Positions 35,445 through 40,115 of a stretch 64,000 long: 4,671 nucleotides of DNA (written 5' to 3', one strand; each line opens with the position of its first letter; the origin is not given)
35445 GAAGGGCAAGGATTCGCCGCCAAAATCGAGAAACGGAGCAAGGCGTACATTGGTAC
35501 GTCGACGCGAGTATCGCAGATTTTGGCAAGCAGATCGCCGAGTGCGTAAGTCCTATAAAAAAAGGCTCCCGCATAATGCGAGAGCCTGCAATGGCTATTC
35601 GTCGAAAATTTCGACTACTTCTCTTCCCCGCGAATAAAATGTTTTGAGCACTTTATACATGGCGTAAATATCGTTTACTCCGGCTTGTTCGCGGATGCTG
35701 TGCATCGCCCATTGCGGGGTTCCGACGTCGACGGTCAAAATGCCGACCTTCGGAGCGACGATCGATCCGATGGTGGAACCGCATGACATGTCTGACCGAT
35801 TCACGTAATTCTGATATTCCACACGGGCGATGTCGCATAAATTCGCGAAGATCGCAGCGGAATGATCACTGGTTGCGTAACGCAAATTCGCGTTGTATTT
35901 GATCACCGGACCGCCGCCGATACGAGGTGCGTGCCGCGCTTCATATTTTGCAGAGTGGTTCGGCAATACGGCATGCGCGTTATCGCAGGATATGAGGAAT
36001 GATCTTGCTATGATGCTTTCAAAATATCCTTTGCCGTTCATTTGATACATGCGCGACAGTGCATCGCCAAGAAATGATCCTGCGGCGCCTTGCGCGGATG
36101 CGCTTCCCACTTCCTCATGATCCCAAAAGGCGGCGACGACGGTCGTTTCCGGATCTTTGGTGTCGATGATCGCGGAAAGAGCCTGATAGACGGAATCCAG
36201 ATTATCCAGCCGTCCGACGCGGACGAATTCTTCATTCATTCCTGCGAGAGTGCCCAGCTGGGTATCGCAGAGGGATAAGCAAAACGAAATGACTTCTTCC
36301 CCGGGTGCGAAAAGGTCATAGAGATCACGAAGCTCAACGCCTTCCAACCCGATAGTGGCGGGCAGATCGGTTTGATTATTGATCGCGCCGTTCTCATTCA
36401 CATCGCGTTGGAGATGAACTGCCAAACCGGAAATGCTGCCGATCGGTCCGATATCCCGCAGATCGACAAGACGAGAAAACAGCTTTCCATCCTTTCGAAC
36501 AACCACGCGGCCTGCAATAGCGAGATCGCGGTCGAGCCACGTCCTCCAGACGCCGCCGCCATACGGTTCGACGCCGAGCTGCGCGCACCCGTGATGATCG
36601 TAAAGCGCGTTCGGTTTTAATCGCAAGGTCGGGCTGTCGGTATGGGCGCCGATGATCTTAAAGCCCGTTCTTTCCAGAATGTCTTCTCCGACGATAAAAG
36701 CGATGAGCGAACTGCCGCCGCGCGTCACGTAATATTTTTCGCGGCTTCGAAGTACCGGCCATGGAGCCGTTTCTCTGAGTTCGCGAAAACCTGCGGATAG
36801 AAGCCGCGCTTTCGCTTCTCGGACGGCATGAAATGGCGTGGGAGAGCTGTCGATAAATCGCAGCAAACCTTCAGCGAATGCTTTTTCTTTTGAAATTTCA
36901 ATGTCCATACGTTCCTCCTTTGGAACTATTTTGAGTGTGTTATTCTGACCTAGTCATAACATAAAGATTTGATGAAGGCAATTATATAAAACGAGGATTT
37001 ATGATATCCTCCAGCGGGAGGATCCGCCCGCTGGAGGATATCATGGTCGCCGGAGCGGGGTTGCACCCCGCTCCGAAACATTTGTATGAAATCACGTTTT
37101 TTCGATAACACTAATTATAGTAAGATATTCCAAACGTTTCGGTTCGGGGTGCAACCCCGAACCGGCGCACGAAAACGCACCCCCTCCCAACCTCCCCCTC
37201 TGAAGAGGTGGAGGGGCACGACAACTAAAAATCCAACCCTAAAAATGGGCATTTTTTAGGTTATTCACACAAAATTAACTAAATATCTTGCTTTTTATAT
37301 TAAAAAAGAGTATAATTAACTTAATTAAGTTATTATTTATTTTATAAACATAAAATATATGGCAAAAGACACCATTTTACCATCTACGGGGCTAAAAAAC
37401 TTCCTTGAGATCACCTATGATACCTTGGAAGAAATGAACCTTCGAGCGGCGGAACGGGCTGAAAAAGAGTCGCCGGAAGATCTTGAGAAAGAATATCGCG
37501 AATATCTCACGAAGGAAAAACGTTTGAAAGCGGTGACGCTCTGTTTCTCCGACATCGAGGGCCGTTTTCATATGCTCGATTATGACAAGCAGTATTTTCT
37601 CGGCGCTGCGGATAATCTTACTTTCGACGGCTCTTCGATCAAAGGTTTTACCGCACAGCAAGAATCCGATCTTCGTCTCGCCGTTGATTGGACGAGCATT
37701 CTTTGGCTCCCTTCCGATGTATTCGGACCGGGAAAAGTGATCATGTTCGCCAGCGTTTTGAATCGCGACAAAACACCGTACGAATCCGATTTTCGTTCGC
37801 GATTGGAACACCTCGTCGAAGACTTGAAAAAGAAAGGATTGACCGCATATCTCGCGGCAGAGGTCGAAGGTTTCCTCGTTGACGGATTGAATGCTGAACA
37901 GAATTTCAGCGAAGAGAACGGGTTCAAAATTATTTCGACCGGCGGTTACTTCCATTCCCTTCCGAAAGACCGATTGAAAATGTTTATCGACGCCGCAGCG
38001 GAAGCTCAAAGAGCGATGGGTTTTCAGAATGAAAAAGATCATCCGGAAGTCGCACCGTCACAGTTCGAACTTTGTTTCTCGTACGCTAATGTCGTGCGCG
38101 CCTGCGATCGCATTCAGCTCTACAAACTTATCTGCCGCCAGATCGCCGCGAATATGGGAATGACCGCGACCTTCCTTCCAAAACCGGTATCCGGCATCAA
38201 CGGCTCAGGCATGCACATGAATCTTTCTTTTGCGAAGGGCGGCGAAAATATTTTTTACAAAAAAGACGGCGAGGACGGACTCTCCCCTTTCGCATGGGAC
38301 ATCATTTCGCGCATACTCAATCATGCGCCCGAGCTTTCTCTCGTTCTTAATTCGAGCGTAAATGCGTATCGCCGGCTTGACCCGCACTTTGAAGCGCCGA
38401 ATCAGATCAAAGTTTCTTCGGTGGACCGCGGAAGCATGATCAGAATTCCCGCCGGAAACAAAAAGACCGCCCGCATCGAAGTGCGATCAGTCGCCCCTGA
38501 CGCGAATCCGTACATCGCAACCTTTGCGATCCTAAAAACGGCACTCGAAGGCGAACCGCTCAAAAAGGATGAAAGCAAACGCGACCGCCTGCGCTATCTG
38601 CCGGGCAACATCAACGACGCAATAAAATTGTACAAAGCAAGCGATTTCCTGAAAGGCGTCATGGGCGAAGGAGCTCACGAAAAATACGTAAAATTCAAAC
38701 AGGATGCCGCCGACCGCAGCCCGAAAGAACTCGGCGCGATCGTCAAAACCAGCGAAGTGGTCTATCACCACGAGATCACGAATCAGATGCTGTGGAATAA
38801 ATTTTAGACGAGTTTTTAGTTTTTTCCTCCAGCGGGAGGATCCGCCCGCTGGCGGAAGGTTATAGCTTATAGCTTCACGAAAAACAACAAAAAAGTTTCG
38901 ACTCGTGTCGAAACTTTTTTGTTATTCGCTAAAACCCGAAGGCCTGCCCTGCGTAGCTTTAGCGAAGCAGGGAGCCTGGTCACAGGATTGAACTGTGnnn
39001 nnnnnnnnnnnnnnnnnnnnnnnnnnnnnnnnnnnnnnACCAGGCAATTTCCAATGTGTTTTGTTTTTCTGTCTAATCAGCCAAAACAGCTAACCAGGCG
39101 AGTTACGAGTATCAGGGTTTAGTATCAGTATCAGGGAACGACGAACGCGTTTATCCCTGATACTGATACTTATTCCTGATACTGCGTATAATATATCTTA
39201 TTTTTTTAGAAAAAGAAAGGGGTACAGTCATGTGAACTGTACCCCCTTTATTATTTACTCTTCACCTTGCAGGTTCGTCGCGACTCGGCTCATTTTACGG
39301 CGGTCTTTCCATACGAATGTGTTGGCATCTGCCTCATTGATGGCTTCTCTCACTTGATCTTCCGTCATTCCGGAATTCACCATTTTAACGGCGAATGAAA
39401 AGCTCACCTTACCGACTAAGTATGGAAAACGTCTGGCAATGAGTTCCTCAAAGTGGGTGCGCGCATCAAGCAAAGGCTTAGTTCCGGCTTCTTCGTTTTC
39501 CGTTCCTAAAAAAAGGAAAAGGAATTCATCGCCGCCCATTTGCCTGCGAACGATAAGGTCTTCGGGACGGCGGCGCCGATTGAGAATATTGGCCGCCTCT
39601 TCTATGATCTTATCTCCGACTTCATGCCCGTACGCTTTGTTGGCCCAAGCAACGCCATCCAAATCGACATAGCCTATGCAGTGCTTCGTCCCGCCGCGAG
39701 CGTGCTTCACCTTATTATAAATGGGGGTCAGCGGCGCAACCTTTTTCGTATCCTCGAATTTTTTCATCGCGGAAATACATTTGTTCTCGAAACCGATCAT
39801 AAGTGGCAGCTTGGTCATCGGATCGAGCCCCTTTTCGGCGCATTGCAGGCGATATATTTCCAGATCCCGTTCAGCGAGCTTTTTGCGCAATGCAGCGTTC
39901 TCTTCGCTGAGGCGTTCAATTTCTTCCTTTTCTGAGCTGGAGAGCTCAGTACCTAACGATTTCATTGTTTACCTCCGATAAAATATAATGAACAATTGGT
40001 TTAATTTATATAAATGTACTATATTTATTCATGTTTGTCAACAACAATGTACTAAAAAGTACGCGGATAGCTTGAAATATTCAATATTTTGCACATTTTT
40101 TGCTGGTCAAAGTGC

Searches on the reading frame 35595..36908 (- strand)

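Call 88: search_protein_families(library=pfam, proteins=[window:35595-36908:-], max_evalue=0.00001)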
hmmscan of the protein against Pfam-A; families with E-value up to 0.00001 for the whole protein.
window:35595-36908:- (437 aa): 2 families
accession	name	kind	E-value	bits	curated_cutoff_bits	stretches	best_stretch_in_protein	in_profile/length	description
PF02127.20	Peptidase_M18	-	4.9e-124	414.9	24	1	18-425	1-432/432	Aminopeptidase I zinc metalloprotease (M18)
PF05343.19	Peptidase_M42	-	4.2e-06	26.5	23.2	0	302-419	182-291/292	M42 glutamyl aminopeptidase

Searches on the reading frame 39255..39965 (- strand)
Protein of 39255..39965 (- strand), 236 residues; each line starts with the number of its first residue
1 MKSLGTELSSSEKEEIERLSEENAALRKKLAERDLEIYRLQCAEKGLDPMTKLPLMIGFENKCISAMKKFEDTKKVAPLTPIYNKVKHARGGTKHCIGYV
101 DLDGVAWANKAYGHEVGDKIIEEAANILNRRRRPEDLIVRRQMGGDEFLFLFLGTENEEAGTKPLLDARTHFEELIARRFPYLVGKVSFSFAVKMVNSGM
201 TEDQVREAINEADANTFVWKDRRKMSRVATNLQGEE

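Call 88: search_protein_families(library=pfam, proteins=[window:39255-39965:-], max_evalue=0.00001)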
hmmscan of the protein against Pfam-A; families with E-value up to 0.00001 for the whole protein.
window:39255-39965:- (236 aa): 1 family
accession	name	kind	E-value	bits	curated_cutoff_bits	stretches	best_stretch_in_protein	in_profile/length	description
PF00990.26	GGDEF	-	1.6e-11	44.7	23.8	1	87-223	24-158/161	Diguanylate cyclase, GGDEF domain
